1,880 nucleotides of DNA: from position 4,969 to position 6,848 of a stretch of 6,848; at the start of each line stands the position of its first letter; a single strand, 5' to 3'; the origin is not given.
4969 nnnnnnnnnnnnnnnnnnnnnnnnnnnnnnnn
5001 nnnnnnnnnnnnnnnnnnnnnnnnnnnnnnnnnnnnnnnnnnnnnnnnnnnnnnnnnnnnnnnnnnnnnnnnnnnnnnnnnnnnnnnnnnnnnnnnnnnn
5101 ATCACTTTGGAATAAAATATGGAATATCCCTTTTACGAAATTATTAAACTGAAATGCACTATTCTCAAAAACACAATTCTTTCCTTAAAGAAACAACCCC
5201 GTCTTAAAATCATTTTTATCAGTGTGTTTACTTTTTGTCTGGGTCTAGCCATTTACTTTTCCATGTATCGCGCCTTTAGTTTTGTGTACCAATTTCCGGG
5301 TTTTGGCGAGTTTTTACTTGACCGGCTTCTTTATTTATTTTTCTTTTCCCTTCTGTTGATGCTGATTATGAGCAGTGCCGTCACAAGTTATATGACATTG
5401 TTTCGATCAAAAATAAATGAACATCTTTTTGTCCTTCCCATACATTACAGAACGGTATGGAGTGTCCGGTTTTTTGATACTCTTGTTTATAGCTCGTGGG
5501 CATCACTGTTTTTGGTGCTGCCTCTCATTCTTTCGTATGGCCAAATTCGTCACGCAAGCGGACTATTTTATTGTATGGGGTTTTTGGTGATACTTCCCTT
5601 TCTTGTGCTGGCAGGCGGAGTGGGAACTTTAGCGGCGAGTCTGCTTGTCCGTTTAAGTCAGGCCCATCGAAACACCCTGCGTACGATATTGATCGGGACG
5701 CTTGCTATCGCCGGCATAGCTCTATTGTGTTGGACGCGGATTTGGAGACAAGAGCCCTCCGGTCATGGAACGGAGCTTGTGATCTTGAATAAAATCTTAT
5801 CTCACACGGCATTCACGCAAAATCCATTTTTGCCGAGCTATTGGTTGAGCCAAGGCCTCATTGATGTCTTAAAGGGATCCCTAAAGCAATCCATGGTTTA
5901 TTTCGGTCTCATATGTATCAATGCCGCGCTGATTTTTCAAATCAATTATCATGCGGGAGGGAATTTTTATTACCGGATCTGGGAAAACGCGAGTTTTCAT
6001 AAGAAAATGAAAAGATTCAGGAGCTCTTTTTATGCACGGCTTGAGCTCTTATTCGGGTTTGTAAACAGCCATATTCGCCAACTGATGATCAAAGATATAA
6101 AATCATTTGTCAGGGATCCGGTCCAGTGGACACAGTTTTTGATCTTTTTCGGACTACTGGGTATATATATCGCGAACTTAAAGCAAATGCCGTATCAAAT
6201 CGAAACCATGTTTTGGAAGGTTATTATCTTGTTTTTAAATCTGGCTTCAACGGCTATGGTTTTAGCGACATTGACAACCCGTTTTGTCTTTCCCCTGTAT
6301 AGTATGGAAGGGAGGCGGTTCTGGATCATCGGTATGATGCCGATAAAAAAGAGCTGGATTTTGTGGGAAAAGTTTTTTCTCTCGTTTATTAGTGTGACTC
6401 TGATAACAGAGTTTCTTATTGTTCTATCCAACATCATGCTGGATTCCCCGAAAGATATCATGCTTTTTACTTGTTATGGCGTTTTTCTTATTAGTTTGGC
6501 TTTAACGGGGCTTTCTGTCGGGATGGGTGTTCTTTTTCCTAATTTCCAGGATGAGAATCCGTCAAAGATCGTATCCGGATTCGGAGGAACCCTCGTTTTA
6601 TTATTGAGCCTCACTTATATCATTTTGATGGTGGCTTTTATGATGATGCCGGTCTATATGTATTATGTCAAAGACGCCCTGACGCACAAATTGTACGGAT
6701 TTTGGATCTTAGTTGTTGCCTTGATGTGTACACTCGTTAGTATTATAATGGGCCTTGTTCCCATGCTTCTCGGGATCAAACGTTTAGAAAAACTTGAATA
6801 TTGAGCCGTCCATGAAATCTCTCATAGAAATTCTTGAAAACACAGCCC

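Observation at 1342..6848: Compact kinase / transglutaminase-like / ABC exporter cassette that matches no system I can name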

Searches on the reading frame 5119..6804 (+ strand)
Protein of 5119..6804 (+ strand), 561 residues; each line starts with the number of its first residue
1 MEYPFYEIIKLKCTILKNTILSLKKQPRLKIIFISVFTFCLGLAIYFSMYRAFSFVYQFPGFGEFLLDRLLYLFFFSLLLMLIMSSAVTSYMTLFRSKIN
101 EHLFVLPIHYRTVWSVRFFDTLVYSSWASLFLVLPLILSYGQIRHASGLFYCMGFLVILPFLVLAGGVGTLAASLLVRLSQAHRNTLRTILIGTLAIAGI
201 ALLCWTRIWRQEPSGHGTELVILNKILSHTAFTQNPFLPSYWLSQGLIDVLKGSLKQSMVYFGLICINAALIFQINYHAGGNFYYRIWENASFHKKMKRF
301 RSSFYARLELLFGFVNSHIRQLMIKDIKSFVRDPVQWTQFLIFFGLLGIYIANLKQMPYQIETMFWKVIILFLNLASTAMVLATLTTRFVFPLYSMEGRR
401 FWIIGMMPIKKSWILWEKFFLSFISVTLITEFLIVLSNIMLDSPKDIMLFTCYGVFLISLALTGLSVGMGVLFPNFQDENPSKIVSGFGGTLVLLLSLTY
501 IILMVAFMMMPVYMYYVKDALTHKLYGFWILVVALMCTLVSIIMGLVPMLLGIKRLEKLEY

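Call 3: search_protein_families(library=pfam, proteins=[window:5119-6804:+], max_evalue=0.01)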
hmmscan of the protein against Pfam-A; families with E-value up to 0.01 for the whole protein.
window:5119-6804:+ (561 aa): 1 family
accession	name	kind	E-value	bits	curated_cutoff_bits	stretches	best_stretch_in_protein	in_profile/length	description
PF16949.11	ABC_tran_2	-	7.2e-139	464.5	25.7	1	28-560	7-541/542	Putative ATP-binding cassette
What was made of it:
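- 5119..6804 (+): PF16949 (ABC_tran_2) permease, 561 aa, about 11-12 membrane helices arranged as two repeated halves. Call 3 (464.5 bits).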

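Call 6: search_protein_families(library=ncbifam, proteins=[window:5119-6804:+], max_evalue=0.01)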
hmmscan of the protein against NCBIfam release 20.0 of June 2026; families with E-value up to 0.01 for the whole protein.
window:5119-6804:+ (561 aa): 0 families

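Call 7: search_protein_families(library=padloc, proteins=[window:5119-6804:+], max_evalue=0.01)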
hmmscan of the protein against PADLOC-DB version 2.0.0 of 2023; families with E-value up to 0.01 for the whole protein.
window:5119-6804:+ (561 aa): 0 families

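Call 9: find_encoding_contigs(protein=window:5119-6804:+, flank=10000, max_places=6)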
Protein window:5119-6804:+ (561 aa): no gene with exactly this product is on record in the collection.
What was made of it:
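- Tried and rejected: An exact look-up of the window's permease found nothing (call 9).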

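Call 19: search_solved_structures(query=window:5119-6804:+, max_evalue=1)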
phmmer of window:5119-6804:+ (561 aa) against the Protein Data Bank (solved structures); distinct sequences matched with E-value up to 1: 0.
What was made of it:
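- Closest known: Rv1217c-Rv1218c, the mycobacterial ABC-2 efflux pump. Different: The sequences are not detectably related (no PDB sequence hit, call 19).
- Tried and rejected: No hit (call 19).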

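Call 24: find_homologous_proteins(query=window:5119-6804:+)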
Query window:5119-6804:+ (561 aa): 1674 proteins with E <= 0.001 among 8000 candidates; the best 120 are listed.
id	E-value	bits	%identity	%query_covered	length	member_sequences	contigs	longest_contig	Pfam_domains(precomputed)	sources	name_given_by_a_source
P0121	0.0e+0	1215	99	100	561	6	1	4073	PF16949.12,PF09847.17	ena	-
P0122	1.6e-107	379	37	99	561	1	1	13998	PF16949.12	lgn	-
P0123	2.5e-107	378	36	98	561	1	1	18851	PF16949.12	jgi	jgi:ABC-2 type transport system permease protein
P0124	4.6e-107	377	36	99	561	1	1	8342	PF16949.12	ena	-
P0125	2.6e-105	372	38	99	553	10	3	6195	PF16949.12,PF09847.17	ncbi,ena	-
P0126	3.2e-105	371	36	98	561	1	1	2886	PF16949.12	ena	-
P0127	5.1e-105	371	36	99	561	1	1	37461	PF16949.12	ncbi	ncbi:MAG TPA: hypothetical protein VF950_18600 [Planctomycetota bacterium]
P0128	7.4e-105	370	36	99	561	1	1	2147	PF16949.12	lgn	-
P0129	1.5e-104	369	36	98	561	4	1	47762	PF16949.12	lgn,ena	-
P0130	2.0e-104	369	36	98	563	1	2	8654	PF16949.12,PF09847.17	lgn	-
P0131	1.1e-103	366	35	99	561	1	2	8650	PF16949.12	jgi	jgi:ABC-2 type transport system permease protein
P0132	1.3e-103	366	37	99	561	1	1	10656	PF16949.12,PF09847.17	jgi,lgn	-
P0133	1.9e-103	365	38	99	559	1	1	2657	PF16949.12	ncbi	-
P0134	3.5e-103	364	37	98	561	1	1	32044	PF16949.12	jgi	jgi:ABC-2 type transport system permease protein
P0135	3.8e-103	364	35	98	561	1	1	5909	PF16949.12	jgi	jgi:ABC-2 type transport system permease protein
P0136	4.2e-103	364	38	99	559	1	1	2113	PF16949.12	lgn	-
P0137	4.7e-103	364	38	98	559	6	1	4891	PF16949.12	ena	-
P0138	7.1e-103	363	36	99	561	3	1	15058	PF16949.12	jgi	jgi:ABC-2 type transport system permease protein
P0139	9.2e-103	363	37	99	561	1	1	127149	PF16949.12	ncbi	-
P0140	1.3e-102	363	36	98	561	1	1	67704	PF16949.12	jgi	jgi:ABC-2 type transport system permease protein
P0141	2.6e-102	362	35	99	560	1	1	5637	PF16949.12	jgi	jgi:ABC-2 type transport system permease protein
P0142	4.5e-102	361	35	99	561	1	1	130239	PF16949.12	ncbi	-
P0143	4.5e-102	361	37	98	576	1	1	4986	PF16949.12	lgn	-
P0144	1.1e-101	360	36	98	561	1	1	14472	PF16962.12,PF16949.12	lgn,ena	-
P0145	2.3e-101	358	35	99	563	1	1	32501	PF16949.12,PF09847.17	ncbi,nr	ncbi:MAG: hypothetical protein HYY17_16335 [Planctomycetes bacterium]|nr:hypothetical protein [Planc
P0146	3.9e-101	358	36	98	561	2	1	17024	PF16949.12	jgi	-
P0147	5.0e-101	357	37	99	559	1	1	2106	PF16949.12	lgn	-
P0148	8.7e-101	357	34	98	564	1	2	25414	PF16949.12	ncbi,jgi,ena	-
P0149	8.9e-101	357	36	99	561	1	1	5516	PF16949.12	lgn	-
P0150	1.2e-100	356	35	99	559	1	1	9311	PF16949.12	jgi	jgi:ABC-2 type transport system permease protein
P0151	4.4e-100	354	36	98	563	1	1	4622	PF16949.12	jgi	jgi:ABC-2 type transport system permease protein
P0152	4.5e-100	354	35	95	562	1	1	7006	PF16949.12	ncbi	-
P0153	9.7e-100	353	38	87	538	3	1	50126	PF16949.12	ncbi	-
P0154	9.9e-100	353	36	97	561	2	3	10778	PF16949.12,PF09847.17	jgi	-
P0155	1.4e-99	353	35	99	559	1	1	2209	PF16949.12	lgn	-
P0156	1.9e-99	352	34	99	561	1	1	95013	PF16949.12,PF09847.17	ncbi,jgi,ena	-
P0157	2.2e-99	352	34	98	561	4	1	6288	PF16949.12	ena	-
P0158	4.0e-99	351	35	97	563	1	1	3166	PF16949.12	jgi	-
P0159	4.9e-99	351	37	99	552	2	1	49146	PF16949.12,PF09847.17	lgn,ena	-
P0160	5.8e-99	351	37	100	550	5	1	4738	PF16949.12,PF09847.17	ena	-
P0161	8.2e-99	350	37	97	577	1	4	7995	PF16949.12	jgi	jgi:ABC-2 type transport system permease protein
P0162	9.3e-99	350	36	99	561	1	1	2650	PF16949.12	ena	-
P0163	1.3e-98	349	35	98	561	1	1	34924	PF16949.12,PF09847.17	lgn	-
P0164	1.6e-98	349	36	98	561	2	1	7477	PF16949.12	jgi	-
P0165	9.9e-98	346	36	98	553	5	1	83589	PF16949.12,PF09847.17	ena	-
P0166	1.0e-97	346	36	98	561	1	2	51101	PF16949.12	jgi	jgi:ABC-2 type transport system permease protein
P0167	1.1e-97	346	35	99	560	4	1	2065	PF16949.12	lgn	-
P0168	1.3e-97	346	35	97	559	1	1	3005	PF16962.12,PF16949.12,PF09847.17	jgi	jgi:ABC-2 type transport system permease protein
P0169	1.8e-97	346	37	83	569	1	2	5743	PF16949.12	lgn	-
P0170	2.1e-97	345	36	100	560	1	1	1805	PF16949.12,PF09847.17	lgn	-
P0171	2.3e-97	345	34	99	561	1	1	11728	PF16949.12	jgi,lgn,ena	-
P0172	2.7e-97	345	35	99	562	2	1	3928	PF16949.12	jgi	jgi:ABC-2 type transport system permease protein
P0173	6.5e-97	344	34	96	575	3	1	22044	PF16949.12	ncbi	-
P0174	1.1e-96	343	34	97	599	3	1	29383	PF16949.12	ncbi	-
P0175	1.2e-96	343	34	98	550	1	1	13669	PF16949.12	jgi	-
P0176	1.5e-96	343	34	99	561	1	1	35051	PF16949.12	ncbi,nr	ncbi:MAG: hypothetical protein HYY16_15540 [Planctomycetes bacterium]|nr:hypothetical protein [Planc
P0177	1.9e-96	342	35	98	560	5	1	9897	PF16949.12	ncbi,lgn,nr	ncbi:MAG: hypothetical protein HZA48_00045 [Planctomycetes bacterium]|nr:hypothetical protein [Planc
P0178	1.9e-96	342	37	99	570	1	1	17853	PF16949.12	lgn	-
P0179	2.4e-96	342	34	98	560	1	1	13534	PF16949.12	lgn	-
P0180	4.8e-96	341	35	98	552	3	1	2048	PF16949.12,PF09847.17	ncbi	-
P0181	5.3e-96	341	38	99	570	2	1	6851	PF16949.12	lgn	-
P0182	7.3e-96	340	34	96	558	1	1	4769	PF16949.12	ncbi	-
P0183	7.5e-96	340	34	99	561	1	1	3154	PF16962.12,PF16949.12,PF09847.17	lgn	-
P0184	7.8e-96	340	34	98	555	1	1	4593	PF16949.12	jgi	jgi:ABC-2 type transport system permease protein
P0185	7.8e-96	340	34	98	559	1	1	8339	PF16949.12,PF09847.17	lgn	-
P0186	8.2e-96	340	37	99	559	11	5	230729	PF16949.12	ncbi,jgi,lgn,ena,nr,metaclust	ncbi:MAG: hypothetical protein A2047_02820 [Omnitrophica bacterium GWA2_41_15]|nr:MAG: hypothetical 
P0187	8.4e-96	340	35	99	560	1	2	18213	PF16949.12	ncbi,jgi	jgi:ABC-2 type transport system permease protein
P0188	1.5e-95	339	36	93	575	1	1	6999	PF16949.12,PF09847.17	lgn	-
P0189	1.6e-95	339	35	98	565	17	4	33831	PF16949.12,PF19814.5,PF09847.17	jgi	jgi:ABC-2 type transport system permease protein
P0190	2.2e-95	339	35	98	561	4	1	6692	PF16949.12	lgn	-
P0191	2.7e-95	338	36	96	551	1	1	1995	PF16949.12,PF09847.17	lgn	-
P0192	4.1e-95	338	34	91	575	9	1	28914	PF16949.12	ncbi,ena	-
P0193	4.2e-95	338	34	97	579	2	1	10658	PF16949.12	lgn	-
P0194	4.5e-95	338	37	86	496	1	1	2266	PF16949.12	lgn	-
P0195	7.1e-95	337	34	98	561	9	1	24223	PF16949.12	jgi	-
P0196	8.0e-95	337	37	99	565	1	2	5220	PF16949.12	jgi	-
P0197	9.8e-95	337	34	99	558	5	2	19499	PF16949.12,PF09847.17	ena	-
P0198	1.2e-94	336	35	96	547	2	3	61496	PF16949.12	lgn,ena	-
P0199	1.2e-94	336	36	98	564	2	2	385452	PF16949.12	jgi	-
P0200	1.6e-94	336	36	90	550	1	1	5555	PF16949.12,PF09847.17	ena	-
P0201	1.7e-94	336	36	98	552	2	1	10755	PF16949.12,PF09847.17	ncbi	-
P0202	2.4e-94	335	35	92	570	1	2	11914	PF16949.12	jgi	jgi:ABC-2 type transport system permease protein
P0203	2.6e-94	335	36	96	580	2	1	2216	PF16949.12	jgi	-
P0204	3.3e-94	335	34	99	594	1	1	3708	PF16962.12,PF16949.12,PF09847.17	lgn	-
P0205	3.4e-94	335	35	99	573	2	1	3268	PF16949.12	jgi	jgi:ABC-2 type transport system permease protein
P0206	3.7e-94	335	35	96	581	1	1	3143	PF16949.12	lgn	-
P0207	4.1e-94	335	35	96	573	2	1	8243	PF16949.12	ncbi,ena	-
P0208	7.7e-94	334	35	98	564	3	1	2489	PF16949.12,PF19814.5,PF09847.17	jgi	jgi:ABC-2 type transport system permease protein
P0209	8.2e-94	334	34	98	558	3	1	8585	PF16949.12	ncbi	-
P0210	8.9e-94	333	36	99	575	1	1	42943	PF16949.12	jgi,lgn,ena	-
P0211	1.0e-93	333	36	88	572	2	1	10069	PF16949.12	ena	-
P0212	1.2e-93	333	35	99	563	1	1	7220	PF16949.12,PF09847.17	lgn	-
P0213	1.3e-93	333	35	98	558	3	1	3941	PF16949.12,PF09847.17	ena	-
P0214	1.4e-93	333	35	98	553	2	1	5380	PF16949.12,PF09847.17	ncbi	-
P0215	1.8e-93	332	36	92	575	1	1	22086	PF16949.12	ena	-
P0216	2.0e-93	332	33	99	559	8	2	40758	PF16949.12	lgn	-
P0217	2.2e-93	332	36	96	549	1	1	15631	PF16949.12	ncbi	-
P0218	2.6e-93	332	34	99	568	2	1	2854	PF16949.12,PF19814.5,PF09847.17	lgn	-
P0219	3.0e-93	332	34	99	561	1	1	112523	PF16949.12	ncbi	-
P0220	3.1e-93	332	34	99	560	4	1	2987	PF16949.12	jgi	-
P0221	3.3e-93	332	38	83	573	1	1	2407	PF16949.12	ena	-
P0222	3.7e-93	331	35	99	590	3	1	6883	PF16949.12,PF09847.17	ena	-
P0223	4.1e-93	331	34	97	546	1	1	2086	PF16949.12,PF09847.17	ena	-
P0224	4.1e-93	331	37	91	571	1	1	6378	PF16949.12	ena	-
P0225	4.5e-93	331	34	97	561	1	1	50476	PF16949.12,PF09847.17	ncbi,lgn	-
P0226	4.5e-93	331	34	99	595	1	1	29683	PF16962.12,PF16949.12,PF09847.17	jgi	jgi:ABC-2 type transport system permease protein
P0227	5.9e-93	331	36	85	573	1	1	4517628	PF16949.12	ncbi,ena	-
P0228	6.3e-93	331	38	85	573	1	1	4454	PF16962.12,PF16949.12,PF09847.17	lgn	-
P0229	8.2e-93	330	36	89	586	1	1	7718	PF16949.12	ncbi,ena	-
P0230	9.5e-93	330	35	98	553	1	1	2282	PF16949.12,PF09847.17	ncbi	ncbi:hypothetical protein ACFL01_04990 [Planctomycetota bacterium]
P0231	1.0e-92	330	35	92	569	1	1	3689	PF16949.12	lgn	-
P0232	1.0e-92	330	34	99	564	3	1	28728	PF16949.12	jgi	jgi:ABC-2 type transport system permease protein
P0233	1.1e-92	330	34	99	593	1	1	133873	PF16949.12,PF09847.17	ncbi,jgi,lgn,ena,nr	ncbi:MAG TPA: hypothetical protein VEK08_07585 [Planctomycetota bacterium]|nr:hypothetical protein [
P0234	1.3e-92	330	33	98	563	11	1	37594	PF16949.12,PF19814.5,PF09847.17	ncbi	ncbi:MAG: putative ABC transporter permease subunit [Candidatus Brocadiia bacterium]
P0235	1.4e-92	329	37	89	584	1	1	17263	PF16949.12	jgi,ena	-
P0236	1.4e-92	329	34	85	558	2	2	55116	PF16949.12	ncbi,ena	-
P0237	1.7e-92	329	35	97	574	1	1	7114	PF16949.12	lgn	-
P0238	1.7e-92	329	36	98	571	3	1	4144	PF16949.12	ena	-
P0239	1.7e-92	329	34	96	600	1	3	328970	PF16949.12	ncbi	-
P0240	2.1e-92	329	36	97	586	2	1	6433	PF16949.12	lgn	-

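Call 26: find_encoding_contigs(protein=P0121, flank=10000, max_places=3)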
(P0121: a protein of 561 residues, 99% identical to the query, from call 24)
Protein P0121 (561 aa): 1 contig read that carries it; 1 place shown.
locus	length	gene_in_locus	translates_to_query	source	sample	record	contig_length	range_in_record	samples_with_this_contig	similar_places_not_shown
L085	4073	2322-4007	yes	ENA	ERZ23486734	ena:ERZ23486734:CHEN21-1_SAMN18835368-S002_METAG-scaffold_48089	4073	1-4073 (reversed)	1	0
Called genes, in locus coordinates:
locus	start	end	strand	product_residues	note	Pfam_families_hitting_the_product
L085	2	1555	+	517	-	?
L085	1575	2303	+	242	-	PF13476:AAA_23 (faint), PF00005:ABC_tran, PF13304:AAA_21 (weak)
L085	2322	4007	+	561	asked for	PF09847:12TM_1 (weak), PF16949:ABC_tran_2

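Call 42: list_cluster_members(proteins=[P0227, P0239, P0219, P0139, P0142, P0028, P0084, P0012])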
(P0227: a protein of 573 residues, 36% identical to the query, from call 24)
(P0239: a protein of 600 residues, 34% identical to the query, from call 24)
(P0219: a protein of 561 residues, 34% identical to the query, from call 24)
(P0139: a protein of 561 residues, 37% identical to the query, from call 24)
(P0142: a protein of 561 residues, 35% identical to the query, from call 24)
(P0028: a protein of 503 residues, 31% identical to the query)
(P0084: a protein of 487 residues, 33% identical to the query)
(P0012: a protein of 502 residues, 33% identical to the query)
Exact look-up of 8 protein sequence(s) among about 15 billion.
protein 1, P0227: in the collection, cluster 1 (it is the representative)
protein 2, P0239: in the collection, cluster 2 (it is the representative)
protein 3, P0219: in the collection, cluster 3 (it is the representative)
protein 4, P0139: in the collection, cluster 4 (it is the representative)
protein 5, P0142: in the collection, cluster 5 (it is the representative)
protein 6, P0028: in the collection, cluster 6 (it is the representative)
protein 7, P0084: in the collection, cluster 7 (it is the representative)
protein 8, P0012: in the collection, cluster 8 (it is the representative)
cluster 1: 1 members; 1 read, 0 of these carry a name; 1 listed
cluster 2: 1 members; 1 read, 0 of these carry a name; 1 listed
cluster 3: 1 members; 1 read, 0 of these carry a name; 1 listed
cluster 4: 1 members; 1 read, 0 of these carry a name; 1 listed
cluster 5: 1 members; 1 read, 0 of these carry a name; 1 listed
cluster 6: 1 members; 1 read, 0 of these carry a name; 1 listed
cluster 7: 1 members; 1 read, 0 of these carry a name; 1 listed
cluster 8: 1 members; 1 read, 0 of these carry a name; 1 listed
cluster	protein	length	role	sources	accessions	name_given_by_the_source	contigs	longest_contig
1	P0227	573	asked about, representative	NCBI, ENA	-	-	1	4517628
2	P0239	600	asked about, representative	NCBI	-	-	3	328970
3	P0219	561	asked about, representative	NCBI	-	-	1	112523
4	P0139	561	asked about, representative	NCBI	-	-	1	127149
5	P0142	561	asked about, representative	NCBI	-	-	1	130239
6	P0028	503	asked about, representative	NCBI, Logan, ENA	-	-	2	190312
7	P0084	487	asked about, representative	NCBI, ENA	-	-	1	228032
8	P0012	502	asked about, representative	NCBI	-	-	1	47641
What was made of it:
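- Tried and rejected: It returned none (call 42).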

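Call 44: find_related_loci(query=A2, collection=metagenome_contigs, flank=6000)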
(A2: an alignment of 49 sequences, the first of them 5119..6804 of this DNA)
Query A2 (561 aa) in metagenome_contigs; peptide patterns used: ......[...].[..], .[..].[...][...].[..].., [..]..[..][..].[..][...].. (x = any residue, [..] = any of these).
600 stretches matched a pattern (row limit reached: there are more); 558 encode a relative of the query (tblastn E <= 1e-3); the best 80 are kept; 80 distinct loci.
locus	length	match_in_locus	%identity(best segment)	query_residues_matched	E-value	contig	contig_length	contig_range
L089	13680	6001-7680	35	2-560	2e-106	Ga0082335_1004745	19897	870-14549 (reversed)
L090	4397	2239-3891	35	11-560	8e-107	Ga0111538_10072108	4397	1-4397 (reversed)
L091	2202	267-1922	34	10-560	9e-111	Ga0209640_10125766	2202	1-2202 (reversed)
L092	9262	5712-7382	35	1-561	5e-104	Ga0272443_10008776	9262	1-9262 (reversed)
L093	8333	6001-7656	34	10-560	4e-104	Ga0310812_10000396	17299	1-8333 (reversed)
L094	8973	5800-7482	36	8-561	9e-104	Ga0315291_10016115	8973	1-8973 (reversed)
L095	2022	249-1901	36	12-561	8e-108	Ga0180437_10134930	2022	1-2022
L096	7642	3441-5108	36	22-560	5e-100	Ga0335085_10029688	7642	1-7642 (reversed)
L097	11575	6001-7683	34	1-560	1e-99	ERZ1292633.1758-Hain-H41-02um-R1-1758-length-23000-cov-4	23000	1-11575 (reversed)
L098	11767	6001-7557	37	46-560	5e-99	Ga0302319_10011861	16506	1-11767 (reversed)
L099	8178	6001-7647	35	10-560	5e-99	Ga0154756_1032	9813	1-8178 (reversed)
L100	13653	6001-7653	35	18-561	4e-99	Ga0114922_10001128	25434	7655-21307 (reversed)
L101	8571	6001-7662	34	8-560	4e-98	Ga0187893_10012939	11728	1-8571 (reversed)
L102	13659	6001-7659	35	8-561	5e-98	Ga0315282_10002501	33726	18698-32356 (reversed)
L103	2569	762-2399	37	19-560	3e-98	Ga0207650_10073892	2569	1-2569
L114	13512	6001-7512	34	63-561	4e-91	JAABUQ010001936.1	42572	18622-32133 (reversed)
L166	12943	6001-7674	32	11-561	2e-83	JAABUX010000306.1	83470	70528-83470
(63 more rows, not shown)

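Call 51: predict_structure(alignment_id=A2)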
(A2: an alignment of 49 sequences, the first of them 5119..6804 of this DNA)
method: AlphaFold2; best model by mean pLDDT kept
length: 561 residues; sequences in the alignment: 49
mean_pLDDT: 84.8   pTM: 0.82
mean pLDDT of the five models: 84.8, 83.8, 82.3, 82.3, 81.9
residues with pLDDT >= 90: 263; 70-90: 205; 50-70: 77; < 50: 16
segments of 3 or more residues with pLDDT < 50: 392-403
pLDDT, mean of each block of 10 residues (from residue 1): 78 88 87 90 94 93 90 92 89 89 91 92 89 95 97 96 95 88 76 80 70 55 68 89 97 98 98 94 91 67 81 87 82 73 67 59 80 88 74 46 64 87 89 88 92 96 91 71 61 89 96 94 96 98 96 85 54
secondary structure, 60 per line:
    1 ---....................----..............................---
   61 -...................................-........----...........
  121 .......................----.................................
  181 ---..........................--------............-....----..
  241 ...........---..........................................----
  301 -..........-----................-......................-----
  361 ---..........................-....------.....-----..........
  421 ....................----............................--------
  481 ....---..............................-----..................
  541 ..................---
elements in order: H4-23 H28-57 H62-96 H98-105 H110-143 H148-180 H184-209 H218-229 H231-234 H239-251 H255-296 H302-311 H317-332 H334-355 H364-389 H391-394 H401-405 H411-440 H445-472 H481-484 H488-517 H523-558
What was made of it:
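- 5119..6804 (+): AlphaFold2 model with pLDDT 84.8 (call 51).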
